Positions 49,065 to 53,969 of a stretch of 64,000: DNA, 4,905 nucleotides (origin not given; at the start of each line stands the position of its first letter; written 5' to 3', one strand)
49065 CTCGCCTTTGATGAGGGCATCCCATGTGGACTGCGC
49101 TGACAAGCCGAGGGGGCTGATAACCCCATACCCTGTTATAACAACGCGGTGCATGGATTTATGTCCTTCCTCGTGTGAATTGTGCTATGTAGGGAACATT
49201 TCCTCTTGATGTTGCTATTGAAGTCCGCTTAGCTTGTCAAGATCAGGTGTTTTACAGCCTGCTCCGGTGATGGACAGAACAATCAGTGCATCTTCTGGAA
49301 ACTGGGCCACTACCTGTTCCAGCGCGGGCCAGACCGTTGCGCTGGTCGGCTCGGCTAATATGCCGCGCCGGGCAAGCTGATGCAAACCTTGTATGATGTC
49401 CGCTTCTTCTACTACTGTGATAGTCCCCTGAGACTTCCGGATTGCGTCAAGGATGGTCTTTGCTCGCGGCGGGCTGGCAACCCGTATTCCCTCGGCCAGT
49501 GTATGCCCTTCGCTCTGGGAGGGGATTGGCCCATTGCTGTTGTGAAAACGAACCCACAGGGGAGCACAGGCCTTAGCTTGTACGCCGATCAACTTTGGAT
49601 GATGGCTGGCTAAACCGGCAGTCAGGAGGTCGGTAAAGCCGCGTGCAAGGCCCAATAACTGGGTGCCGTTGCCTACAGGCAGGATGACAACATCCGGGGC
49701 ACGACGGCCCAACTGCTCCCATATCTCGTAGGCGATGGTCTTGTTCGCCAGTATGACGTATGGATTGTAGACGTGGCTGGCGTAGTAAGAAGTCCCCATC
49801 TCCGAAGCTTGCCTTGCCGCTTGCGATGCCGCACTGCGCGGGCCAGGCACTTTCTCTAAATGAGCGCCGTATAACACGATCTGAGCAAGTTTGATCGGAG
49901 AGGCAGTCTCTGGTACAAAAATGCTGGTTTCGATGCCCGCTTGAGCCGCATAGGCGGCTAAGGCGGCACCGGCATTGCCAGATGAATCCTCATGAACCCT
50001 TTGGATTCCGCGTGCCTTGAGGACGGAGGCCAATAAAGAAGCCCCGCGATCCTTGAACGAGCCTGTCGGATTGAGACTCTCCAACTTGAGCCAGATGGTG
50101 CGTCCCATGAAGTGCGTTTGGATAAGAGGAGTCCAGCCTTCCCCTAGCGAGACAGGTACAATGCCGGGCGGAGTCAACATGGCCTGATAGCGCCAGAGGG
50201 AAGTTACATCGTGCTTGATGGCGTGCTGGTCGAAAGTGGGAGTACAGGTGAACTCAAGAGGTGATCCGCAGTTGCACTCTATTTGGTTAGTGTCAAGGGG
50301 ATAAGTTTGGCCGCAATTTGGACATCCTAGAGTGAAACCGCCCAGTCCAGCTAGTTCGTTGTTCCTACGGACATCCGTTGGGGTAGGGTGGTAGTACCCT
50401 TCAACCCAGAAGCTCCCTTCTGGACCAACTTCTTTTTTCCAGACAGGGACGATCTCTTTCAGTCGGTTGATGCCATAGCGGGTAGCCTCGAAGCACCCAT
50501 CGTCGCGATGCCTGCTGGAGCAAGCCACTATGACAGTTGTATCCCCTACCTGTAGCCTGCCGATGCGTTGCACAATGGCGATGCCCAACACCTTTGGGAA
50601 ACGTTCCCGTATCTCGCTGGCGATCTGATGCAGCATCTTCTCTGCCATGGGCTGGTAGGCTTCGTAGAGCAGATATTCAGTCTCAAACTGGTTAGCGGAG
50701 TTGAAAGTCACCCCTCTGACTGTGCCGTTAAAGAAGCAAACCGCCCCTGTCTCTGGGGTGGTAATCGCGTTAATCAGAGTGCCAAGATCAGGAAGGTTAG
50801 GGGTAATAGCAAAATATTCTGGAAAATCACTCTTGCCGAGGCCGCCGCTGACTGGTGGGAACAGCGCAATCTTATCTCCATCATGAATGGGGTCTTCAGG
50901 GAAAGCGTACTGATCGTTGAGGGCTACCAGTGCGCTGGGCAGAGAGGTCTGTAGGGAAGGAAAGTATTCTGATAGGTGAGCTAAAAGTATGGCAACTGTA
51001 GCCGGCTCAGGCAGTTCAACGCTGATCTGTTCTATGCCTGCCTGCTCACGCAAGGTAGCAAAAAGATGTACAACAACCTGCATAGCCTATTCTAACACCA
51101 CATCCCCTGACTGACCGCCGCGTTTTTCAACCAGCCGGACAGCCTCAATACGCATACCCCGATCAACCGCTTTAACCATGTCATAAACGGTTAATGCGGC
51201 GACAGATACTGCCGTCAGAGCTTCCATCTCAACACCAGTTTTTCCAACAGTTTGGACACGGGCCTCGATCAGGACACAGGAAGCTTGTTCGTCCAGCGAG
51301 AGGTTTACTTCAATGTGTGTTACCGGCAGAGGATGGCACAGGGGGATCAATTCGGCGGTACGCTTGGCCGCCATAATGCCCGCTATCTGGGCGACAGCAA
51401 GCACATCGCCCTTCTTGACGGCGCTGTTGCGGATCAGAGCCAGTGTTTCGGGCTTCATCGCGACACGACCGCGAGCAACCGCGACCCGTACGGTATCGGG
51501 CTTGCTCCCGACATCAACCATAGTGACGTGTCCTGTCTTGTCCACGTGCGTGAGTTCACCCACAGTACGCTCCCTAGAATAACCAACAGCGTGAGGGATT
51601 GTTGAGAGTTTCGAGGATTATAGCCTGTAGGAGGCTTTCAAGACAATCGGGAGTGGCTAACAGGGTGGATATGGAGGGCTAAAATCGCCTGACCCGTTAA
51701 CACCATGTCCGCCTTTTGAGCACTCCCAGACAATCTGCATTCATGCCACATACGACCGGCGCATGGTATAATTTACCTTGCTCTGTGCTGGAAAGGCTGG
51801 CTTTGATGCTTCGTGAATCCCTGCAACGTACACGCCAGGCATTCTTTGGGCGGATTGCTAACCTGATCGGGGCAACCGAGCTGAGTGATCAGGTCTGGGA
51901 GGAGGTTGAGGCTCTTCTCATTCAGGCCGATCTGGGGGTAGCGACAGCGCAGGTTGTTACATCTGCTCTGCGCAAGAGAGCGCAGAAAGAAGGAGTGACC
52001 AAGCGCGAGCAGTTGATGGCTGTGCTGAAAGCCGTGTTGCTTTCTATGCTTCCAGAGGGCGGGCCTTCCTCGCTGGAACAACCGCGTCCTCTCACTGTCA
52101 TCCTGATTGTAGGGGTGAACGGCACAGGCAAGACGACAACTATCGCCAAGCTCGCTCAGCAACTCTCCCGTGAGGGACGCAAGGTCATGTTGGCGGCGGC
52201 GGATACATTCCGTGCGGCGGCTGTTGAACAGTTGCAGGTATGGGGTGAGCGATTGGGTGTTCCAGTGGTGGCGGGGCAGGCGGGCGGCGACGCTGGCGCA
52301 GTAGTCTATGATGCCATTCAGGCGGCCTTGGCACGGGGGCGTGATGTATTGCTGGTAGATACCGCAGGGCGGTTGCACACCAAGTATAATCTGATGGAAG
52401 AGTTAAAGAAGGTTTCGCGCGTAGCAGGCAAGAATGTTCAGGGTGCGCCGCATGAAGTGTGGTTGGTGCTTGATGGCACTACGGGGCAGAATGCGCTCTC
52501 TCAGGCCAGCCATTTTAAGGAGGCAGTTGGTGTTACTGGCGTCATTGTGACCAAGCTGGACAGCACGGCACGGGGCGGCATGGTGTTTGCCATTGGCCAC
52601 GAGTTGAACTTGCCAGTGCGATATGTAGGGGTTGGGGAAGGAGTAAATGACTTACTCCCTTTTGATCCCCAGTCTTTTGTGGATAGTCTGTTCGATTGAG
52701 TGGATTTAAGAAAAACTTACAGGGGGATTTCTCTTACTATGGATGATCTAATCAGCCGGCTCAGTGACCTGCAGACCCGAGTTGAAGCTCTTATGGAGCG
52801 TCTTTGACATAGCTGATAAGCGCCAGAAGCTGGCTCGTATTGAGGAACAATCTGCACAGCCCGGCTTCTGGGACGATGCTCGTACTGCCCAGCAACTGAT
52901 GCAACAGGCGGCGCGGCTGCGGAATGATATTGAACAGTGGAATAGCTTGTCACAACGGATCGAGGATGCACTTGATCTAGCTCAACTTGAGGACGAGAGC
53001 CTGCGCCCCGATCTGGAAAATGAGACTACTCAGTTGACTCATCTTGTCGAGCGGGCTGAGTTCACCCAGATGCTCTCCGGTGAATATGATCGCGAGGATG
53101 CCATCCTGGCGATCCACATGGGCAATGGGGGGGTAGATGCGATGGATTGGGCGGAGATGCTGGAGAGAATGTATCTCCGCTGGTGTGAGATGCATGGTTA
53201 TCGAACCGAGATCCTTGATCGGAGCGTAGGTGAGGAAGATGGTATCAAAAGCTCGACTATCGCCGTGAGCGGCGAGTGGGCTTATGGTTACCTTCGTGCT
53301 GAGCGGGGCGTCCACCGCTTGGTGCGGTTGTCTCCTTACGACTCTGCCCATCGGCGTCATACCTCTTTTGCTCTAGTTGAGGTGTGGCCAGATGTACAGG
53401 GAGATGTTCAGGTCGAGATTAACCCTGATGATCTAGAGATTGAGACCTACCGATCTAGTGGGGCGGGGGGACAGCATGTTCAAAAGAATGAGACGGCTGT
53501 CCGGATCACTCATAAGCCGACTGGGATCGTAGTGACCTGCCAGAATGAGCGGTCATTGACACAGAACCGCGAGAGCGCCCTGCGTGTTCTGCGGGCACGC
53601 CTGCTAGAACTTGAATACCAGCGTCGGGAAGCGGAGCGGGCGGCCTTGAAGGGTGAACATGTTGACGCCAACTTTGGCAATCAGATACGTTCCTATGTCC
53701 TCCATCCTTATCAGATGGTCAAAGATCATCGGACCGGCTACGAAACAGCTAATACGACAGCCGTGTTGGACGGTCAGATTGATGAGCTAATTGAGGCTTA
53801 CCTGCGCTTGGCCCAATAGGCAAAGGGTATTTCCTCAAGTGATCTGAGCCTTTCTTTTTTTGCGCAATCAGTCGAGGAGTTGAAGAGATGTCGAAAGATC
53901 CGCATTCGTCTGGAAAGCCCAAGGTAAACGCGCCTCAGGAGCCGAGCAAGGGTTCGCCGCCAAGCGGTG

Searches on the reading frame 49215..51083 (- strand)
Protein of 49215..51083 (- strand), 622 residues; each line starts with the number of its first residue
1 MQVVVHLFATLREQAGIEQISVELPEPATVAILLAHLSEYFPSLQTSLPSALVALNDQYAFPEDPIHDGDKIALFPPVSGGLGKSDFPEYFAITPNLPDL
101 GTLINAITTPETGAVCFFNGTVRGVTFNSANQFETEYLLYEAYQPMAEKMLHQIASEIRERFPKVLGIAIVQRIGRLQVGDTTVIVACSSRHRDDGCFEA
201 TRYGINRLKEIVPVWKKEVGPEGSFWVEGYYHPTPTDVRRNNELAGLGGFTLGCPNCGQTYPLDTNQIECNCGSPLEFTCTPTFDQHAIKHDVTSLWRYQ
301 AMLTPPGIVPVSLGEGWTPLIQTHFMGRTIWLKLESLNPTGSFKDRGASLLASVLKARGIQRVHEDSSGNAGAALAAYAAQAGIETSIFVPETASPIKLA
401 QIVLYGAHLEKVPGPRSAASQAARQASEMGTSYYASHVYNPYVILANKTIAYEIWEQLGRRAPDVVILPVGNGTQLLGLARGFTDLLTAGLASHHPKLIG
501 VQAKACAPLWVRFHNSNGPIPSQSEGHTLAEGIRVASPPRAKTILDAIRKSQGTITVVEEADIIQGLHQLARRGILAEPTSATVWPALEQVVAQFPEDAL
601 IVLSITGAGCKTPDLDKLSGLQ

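Call 17: search_protein_families(library=pfam, proteins=[window:49215-51083:-], max_evalue=0.001)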
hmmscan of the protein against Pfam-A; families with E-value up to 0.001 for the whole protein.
window:49215-51083:- (622 aa): 3 families
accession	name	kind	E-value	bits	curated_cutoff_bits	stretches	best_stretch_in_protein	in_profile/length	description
PF00291.31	PALP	-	3.6e-73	246.9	35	1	311-607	1-295/295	Pyridoxal-phosphate dependent enzyme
PF02391.22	MoaE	-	7.1e-29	100.7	23.4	1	99-210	7-113/114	MoaE protein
PF02597.26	ThiS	-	1.7e-15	57.8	22.5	1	5-81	1-76/76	ThiS family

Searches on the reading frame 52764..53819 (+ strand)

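Call 68: search_protein_families(library=pfam, proteins=[window:52764-53819:+], max_evalue=0.00001)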
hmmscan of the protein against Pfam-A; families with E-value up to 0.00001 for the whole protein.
window:52764-53819:+ (351 aa): 2 families
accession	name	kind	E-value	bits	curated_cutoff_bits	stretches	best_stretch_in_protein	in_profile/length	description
PF03462.23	PCRF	-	2.7e-52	177.8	24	1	20-205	2-194/194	PCRF domain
PF00472.26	RF-1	-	3.6e-40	137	35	1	214-323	2-116/116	RF-1 domain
